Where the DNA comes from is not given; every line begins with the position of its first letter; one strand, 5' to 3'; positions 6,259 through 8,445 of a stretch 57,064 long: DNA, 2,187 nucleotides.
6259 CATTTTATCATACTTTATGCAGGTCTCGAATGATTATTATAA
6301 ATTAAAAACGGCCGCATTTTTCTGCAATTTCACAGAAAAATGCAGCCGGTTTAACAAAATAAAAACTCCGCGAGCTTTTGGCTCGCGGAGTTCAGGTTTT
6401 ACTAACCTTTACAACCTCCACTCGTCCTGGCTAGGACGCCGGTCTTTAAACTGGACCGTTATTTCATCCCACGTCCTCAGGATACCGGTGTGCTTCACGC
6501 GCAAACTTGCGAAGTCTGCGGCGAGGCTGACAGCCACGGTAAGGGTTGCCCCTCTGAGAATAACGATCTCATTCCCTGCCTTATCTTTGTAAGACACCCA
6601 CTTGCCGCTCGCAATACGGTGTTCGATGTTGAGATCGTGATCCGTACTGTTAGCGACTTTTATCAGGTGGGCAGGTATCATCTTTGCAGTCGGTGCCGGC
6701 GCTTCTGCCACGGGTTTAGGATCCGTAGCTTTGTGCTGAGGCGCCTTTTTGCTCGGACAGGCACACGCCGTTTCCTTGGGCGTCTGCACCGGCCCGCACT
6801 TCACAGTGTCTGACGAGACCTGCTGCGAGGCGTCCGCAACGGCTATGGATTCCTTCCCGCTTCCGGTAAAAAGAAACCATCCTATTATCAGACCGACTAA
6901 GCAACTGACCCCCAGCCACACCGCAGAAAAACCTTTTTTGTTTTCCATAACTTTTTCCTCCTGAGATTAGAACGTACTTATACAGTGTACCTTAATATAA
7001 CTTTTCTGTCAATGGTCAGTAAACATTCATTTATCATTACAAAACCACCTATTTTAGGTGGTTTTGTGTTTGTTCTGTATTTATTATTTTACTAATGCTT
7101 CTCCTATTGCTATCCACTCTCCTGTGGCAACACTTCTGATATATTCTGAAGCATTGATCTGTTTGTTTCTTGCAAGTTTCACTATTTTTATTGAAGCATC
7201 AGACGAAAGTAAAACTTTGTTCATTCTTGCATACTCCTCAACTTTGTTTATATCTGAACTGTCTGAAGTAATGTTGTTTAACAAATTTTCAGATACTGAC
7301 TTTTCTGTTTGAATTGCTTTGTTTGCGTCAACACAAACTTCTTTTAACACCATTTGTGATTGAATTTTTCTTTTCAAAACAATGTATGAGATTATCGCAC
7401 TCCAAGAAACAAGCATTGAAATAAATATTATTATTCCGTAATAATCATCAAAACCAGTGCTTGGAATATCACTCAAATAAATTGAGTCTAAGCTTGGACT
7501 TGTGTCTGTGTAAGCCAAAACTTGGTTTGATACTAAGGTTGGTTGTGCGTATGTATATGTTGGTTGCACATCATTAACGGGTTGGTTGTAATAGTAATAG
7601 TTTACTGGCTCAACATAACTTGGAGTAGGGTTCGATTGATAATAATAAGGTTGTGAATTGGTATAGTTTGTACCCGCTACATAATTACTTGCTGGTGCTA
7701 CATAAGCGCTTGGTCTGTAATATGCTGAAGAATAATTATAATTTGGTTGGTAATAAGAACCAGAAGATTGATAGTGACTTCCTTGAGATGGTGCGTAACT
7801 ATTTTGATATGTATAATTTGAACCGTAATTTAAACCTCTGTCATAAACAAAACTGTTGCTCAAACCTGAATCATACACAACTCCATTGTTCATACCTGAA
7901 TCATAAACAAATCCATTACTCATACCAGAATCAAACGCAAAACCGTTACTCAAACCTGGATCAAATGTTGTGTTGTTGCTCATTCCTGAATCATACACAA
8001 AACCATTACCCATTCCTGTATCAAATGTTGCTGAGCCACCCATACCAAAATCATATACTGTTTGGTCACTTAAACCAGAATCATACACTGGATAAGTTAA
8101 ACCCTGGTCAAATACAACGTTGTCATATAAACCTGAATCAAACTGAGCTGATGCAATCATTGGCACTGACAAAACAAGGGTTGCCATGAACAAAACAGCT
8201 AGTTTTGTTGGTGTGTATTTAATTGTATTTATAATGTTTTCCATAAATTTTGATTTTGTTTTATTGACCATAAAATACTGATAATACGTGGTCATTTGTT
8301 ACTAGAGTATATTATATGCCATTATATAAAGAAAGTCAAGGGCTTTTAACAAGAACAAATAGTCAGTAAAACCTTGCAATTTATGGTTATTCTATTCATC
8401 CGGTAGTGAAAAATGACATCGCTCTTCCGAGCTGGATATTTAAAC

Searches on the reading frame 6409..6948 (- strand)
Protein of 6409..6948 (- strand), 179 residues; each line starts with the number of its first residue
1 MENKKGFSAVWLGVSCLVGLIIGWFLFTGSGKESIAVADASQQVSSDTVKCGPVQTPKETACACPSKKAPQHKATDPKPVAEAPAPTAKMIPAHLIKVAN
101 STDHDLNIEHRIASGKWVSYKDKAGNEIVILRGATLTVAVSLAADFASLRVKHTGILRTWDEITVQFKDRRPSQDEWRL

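Call 7: search_protein_families(library=pfam, proteins=[window:6409-6948:-], max_evalue=1)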
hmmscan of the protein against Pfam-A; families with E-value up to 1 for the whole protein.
window:6409-6948:- (179 aa): 1 family
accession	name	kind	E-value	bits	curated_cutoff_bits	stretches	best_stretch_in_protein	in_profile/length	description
PF06305.16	LapA_dom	-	0.98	9.8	28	1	9-29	20-40/64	Lipopolysaccharide assembly protein A domain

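Call 8: search_protein_families(library=ncbifam, proteins=[window:6409-6948:-], max_evalue=10)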
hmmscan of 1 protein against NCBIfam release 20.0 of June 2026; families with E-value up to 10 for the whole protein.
window:6409-6948:- (179 aa): 0 families

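Call 9: search_solved_structures(query=window:6409-6948:-, max_evalue=10)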
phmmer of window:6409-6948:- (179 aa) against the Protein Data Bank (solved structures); distinct sequences matched with E-value up to 10: 3.
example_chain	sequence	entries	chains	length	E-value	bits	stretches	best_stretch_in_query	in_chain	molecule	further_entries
5mkc_A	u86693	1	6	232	0.2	14.9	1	51-124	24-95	Cell wall surface anchor family protein (Jo),Cell wall surface anchor family protein (In)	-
2ww8_A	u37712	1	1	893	0.35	14.1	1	51-131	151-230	CELL WALL SURFACE ANCHOR FAMILY PROTEIN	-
9o17_AC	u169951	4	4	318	2.4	11.4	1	52-93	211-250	Small ribosomal subunit protein uS3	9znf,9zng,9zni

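Call 10: find_homologous_proteins(query=window:6409-6948:-, max_evalue=0.01)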
Query window:6409-6948:- (179 aa): 1 proteins with E <= 0.01 among 151 candidates.
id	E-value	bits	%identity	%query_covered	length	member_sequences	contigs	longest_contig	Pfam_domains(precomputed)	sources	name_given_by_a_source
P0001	2.2e-115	401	100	100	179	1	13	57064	-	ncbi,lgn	-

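Call 12: find_encoding_contigs(protein=P0001, flank=10000, max_places=10)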
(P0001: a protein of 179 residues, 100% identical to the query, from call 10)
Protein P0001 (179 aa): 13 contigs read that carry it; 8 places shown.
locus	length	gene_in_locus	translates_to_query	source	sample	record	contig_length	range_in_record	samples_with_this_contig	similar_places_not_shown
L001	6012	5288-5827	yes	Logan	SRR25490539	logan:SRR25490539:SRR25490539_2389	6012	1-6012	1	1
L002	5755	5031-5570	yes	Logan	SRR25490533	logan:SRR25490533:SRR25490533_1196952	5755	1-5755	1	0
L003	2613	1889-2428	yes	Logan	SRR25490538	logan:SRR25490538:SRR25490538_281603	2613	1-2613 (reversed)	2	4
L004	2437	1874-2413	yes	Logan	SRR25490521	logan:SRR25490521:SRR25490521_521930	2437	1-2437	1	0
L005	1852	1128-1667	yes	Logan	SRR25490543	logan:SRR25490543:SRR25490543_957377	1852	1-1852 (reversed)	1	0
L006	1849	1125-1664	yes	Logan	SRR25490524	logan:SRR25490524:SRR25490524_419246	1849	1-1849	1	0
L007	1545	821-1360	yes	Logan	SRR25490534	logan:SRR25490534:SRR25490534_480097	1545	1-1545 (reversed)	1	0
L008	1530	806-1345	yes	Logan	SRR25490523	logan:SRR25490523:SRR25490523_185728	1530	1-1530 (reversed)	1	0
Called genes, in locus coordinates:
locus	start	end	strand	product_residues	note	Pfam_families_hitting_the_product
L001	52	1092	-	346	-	PF05496:RuvB_N, PF00004:AAA, PF07728:AAA_5 (weak), PF17864:AAA_lid_4, PF05491:WHD_RuvB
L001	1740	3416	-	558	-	PF05157:MshEN (weak), PF00437:T2SSE, PF25199:nSTAND_NTPase5 (faint)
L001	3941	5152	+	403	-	-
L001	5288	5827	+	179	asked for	-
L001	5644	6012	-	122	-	?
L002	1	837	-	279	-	?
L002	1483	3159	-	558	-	PF05157:MshEN (weak), PF00437:T2SSE, PF25199:nSTAND_NTPase5 (faint)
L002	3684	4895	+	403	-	-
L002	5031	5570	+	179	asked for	-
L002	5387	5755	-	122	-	?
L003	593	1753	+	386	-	-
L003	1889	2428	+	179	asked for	-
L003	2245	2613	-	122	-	?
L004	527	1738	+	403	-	-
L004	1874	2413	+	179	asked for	-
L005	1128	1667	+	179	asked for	-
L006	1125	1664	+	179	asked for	-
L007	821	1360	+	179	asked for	-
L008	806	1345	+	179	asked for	-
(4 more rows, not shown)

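Call 13: list_cluster_members(proteins=[P0001])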
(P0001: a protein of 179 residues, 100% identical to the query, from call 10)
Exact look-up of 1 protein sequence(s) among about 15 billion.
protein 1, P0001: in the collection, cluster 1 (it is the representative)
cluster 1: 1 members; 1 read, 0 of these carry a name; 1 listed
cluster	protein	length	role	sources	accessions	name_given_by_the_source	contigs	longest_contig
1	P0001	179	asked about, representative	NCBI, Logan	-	-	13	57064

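Call 17: search_protein_representatives(protein=window:6409-6948:-)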
Query: 179 residues. Proteins with E-value up to 0.001 (for the whole library): 3; up to 1e-10: 1; up to 1e-30: 1. The best 3 are listed.
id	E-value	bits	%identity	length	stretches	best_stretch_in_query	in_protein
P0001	6.9e-116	400.7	100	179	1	1-179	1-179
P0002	3.6e-05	40.1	35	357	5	23-88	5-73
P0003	8.5e-04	35.7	30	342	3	83-145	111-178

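Call 28: predict_structure(protein=window:6409-6948:-)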
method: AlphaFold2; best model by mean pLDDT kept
length: 179 residues; sequences in the alignment: 1
mean_pLDDT: 46.7   pTM: 0.21
mean pLDDT of the five models: 46.7, 43.7, 43.0, 39.8, 36.0
residues with pLDDT >= 90: 5; 70-90: 16; 50-70: 25; < 50: 133
segments of 3 or more residues with pLDDT < 50: 33-40, 42-64, 66-68, 84-119, 121-129, 131-179
pLDDT, mean of each block of 10 residues (from residue 1): 62 88 76 45 43 45 44 53 45 31 35 40 46 40 39 37 36 33
secondary structure, 60 per line:
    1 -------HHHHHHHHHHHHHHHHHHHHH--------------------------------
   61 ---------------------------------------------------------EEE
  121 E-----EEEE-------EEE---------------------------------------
elements in order: H8-28 E118-121 E127-130 E138-140

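Call 40: search_protein_families(library=pfam, alignment_id=A1, max_evalue=0.01)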
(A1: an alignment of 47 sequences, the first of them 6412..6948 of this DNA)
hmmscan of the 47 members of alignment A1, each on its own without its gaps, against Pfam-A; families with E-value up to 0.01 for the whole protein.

A. member 1, window:6412-6948:- (179 aa): 0 families

B. families by the number of members that match (of 47 scanned): 3 families
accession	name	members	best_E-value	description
PF03734.19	YkuD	1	2.2e-15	L,D-transpeptidase catalytic domain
PF17386.8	LBP_C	1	0.00025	Lacto-N-biose phosphorylase C-terminal domain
PF16927.11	HisKA_7TM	1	0.0014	N-terminal 7TM region of histidine kinase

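Call 41: search_dna_similar(query=window:6409-6948:-, collection=phages, mode=protein, max_evalue=1)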
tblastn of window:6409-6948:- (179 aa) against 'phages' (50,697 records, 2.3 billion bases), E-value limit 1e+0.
Records with a match: 1; places in all: 1; records where one place covers at least 80% of the query: 0.
Best place of each record, by identity: <60% 1.
By first word of the organism name: Mycobacterium 1.
By host as written in the record: Mycolicobacterium smegmatis mc^2 155 1.
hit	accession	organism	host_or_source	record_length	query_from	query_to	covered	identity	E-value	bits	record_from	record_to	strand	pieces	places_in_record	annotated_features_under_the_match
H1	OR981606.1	Mycobacterium phage Benzema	Mycolicobacterium smegmatis mc^2 155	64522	6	110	59%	28.4%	4e-1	37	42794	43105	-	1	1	membrane protein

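Call 42: search_dna_similar(query=window:6409-6948:-, collection=plasmids, mode=protein, max_evalue=1)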
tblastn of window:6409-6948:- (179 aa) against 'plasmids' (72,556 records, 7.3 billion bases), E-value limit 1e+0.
No match.

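Call 46: find_related_loci(query=window:6412-6948:-, collection=metagenome_contigs, flank=6000)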
Query window:6412-6948:- (179 aa) in metagenome_contigs; peptide patterns used: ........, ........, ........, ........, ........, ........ (x = any residue, [..] = any of these).
148 stretches matched a pattern; 1 encode a relative of the query (tblastn E <= 1e-3); 1 distinct loci.
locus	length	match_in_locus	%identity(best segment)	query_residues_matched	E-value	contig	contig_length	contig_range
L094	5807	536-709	33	70-128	9e-7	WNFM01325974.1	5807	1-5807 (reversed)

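Call 47: find_related_loci(query=window:6412-6948:-, collection=viral_contigs, flank=6000)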
Query window:6412-6948:- (179 aa) in viral_contigs; peptide patterns used: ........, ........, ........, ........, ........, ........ (x = any residue, [..] = any of these).
8 stretches matched a pattern, but none encodes a relative of the query by tblastn (E <= 1e-3).

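Call 56: search_protein_families(library=pfam, proteins=[L094:542-847:+], max_evalue=0.1)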
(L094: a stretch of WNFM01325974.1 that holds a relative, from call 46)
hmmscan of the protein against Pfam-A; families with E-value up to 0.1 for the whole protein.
L094:542-847:+ (102 aa): 2 families
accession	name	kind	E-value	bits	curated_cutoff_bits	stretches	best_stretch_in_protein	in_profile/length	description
PF07233.18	DUF1425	-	6.7e-08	32.8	28.3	1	21-91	23-95/96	Protein of unknown function (DUF1425)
PF00927.28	Transglut_C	-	0.047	14.3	26.6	1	15-76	6-72/106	Transglutaminase family, C-terminal ig like domain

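Call 92: search_protein_families(library=phrogs, proteins=[window:6412-6948:-], max_evalue=0.01)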
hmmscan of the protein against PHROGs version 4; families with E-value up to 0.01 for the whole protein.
window:6412-6948:- (179 aa): 0 families

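Call 93: search_protein_families(library=padloc, proteins=[window:6412-6948:-], max_evalue=0.01)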
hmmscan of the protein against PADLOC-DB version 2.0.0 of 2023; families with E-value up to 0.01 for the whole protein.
window:6412-6948:- (179 aa): 0 families

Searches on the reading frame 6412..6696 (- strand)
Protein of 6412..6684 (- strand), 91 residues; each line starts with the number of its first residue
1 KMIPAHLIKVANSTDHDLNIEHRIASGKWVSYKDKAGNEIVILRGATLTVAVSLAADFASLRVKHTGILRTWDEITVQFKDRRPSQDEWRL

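Call 53: find_homologous_proteins(query=A3, max_evalue=10)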
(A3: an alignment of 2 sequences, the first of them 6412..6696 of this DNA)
Query A3 (2 sequences) (95 aa, profile of the alignment): 56 proteins with E <= 10 among 127 candidates.
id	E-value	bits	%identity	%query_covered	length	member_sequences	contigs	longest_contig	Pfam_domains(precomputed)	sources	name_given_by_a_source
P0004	3.5e-24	103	89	9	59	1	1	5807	-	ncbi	-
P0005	6.3e-23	99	28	45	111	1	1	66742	PF07233.19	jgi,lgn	-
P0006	8.4e-23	98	32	36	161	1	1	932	PF07233.19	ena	-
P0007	1.0e-22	98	33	45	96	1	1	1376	PF07233.19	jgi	-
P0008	1.6e-22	97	33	45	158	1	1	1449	-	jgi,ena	-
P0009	1.8e-21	94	29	36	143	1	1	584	-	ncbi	-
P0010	2.3e-21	94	33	45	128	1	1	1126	-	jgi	jgi:hypothetical protein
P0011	2.6e-21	93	37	45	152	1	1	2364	-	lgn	-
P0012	2.8e-21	93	50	21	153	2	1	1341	PF07233.19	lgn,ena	-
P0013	4.7e-20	89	28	45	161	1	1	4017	-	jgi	-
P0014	6.3e-20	89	30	45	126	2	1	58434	PF07233.19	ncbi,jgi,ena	jgi:hypothetical protein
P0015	7.2e-20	89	47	20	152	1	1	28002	-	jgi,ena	-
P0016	8.0e-20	89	53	20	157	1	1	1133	-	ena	-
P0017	9.8e-20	88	67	9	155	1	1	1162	-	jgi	jgi:hypothetical protein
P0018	1.3e-19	88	33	45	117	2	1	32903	PF07233.19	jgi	jgi:hypothetical protein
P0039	1.7e-17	81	78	9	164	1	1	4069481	-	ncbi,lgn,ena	-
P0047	1.1e-16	79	89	9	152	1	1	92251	PF07233.19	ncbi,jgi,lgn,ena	jgi:hypothetical protein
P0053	1.4e-14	72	31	52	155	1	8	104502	PF07233.19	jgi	jgi:hypothetical protein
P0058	1.6e-12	65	29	39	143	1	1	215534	-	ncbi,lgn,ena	-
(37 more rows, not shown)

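Call 56: search_protein_families(library=pfam, proteins=[P0039, P0047, P0053, P0058], max_evalue=0.1)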
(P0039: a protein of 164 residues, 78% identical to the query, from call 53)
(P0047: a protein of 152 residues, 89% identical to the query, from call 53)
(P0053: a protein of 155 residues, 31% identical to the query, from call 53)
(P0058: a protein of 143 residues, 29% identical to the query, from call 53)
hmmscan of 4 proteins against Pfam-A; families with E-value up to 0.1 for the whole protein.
P0039 (164 aa): 1 family
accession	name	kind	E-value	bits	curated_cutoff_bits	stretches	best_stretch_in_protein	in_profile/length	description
PF07233.18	DUF1425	-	0.0011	19.2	28.3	1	72-153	13-95/96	Protein of unknown function (DUF1425)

P0047 (152 aa): 2 families
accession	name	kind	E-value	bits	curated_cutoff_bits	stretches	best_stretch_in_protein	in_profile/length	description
PF07233.18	DUF1425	-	6e-08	32.9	28.3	1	56-146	4-95/96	Protein of unknown function (DUF1425)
PF00927.28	Transglut_C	-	0.082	13.5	26.6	0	69-137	5-78/106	Transglutaminase family, C-terminal ig like domain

P0053 (155 aa): 3 families
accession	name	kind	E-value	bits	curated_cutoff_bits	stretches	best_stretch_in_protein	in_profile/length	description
PF07233.18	DUF1425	-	8e-07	29.3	28.3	1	59-145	8-95/96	Protein of unknown function (DUF1425)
PF00927.28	Transglut_C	-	0.029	14.9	26.6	1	68-143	5-87/106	Transglutaminase family, C-terminal ig like domain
PF06072.16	Herpes_US9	-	0.055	13.8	23.7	1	128-146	2-20/61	Alphaherpesvirus tegument protein US9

P0058 (143 aa): 0 families

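Call 66: predict_structure(protein=window:6412-6684:-)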
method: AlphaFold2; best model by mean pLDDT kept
length: 91 residues; sequences in the alignment: 1
mean_pLDDT: 41.9   pTM: 0.23
mean pLDDT of the five models: 41.9, 38.0, 34.8, 34.7, 34.2
residues with pLDDT >= 90: 0; 70-90: 0; 50-70: 10; < 50: 81
segments of 3 or more residues with pLDDT < 50: 1-26, 31-35, 38-41, 47-91
pLDDT, mean of each block of 10 residues (from residue 1): 37 41 47 47 49 41 40 38 39 37
secondary structure, 60 per line:
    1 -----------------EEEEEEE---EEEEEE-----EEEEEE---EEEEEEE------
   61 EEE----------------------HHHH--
elements in order: E18-24 E28-33 E39-44 E48-54 E61-63 H86-89

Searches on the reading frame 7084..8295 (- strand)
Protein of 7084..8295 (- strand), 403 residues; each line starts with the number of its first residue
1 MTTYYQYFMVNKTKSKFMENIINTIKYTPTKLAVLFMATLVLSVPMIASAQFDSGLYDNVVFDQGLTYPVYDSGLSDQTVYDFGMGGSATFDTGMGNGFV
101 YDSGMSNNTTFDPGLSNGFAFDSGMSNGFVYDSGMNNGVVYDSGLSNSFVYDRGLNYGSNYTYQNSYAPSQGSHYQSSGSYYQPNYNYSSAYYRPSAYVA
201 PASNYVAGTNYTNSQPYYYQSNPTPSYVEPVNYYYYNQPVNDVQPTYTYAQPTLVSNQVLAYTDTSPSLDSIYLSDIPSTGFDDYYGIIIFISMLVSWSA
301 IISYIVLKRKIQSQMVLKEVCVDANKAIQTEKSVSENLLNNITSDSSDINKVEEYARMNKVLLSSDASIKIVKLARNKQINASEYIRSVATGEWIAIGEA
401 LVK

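Call 7: search_protein_families(library=pfam, proteins=[window:7084-8295:-], max_evalue=1)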
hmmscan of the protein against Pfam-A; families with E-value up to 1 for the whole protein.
window:7084-8295:- (403 aa): 0 families

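Call 23: find_encoding_contigs(protein=window:7084-8295:-, flank=10000, max_places=10)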
Protein window:7084-8295:- (403 aa): 6 contigs read that carry it; 5 places shown.
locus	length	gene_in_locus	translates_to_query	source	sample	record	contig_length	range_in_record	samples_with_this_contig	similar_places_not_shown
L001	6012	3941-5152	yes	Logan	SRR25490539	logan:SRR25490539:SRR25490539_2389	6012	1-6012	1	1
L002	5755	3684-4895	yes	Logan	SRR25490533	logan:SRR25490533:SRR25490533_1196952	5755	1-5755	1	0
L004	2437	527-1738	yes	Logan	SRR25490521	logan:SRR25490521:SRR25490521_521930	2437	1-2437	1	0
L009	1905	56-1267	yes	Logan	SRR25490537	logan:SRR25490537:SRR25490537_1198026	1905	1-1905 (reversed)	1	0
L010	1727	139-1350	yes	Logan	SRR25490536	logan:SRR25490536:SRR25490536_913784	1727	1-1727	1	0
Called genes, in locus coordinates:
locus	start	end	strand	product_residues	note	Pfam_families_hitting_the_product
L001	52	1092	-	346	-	PF05496:RuvB_N, PF00004:AAA, PF07728:AAA_5 (weak), PF17864:AAA_lid_4, PF05491:WHD_RuvB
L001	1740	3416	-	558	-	PF05157:MshEN (weak), PF00437:T2SSE, PF25199:nSTAND_NTPase5 (faint)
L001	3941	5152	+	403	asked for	-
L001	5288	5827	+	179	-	-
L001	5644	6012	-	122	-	?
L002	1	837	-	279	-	?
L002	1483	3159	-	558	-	PF05157:MshEN (weak), PF00437:T2SSE, PF25199:nSTAND_NTPase5 (faint)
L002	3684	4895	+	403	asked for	-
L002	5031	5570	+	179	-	-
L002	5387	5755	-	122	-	?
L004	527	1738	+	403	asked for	-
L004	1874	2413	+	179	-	-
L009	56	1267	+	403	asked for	-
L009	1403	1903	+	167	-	?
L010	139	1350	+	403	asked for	-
